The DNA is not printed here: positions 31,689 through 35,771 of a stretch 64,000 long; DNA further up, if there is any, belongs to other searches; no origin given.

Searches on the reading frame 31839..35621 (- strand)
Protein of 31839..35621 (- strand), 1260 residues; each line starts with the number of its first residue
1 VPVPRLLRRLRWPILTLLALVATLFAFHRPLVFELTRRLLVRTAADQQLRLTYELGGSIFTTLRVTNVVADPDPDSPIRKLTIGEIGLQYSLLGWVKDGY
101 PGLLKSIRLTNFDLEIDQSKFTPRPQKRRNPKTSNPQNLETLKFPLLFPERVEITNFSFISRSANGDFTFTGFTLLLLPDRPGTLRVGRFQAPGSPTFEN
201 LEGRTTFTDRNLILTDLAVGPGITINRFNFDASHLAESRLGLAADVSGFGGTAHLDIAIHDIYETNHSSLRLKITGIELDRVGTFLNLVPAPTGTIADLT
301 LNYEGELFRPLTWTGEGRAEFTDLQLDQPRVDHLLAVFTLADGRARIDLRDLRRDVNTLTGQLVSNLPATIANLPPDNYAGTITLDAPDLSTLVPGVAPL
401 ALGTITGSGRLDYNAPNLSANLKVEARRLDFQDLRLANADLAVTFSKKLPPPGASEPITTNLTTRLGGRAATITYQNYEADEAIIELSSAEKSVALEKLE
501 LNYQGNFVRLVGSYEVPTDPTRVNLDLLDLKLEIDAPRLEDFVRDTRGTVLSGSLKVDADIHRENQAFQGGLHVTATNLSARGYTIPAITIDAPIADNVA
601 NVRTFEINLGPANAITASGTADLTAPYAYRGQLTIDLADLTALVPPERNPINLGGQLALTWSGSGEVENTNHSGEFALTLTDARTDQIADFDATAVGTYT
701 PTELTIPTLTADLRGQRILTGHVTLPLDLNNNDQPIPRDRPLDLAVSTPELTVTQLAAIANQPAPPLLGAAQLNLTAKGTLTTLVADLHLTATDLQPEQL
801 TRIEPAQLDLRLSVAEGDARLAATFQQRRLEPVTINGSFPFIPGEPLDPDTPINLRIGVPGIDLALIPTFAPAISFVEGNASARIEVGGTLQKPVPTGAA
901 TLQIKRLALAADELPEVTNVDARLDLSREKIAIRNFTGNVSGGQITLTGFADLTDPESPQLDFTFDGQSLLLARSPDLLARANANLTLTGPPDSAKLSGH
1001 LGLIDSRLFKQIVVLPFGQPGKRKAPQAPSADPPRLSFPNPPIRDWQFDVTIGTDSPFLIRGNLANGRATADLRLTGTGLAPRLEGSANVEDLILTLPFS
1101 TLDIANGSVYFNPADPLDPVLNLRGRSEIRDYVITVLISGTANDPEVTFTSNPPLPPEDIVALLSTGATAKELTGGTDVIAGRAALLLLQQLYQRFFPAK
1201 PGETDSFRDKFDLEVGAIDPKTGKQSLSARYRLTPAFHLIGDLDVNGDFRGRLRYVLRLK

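Call 13: search_protein_families(library=pfam, proteins=[window:31839-35621:-])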
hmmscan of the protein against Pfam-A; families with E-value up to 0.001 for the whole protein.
window:31839-35621:- (1260 aa): 1 family
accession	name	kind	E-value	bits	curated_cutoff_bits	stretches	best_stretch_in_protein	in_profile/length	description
PF04357.19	TamB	-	5.6e-29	102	22.4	1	936-1192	3-287/381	TamB, inner membrane protein subunit of TAM complex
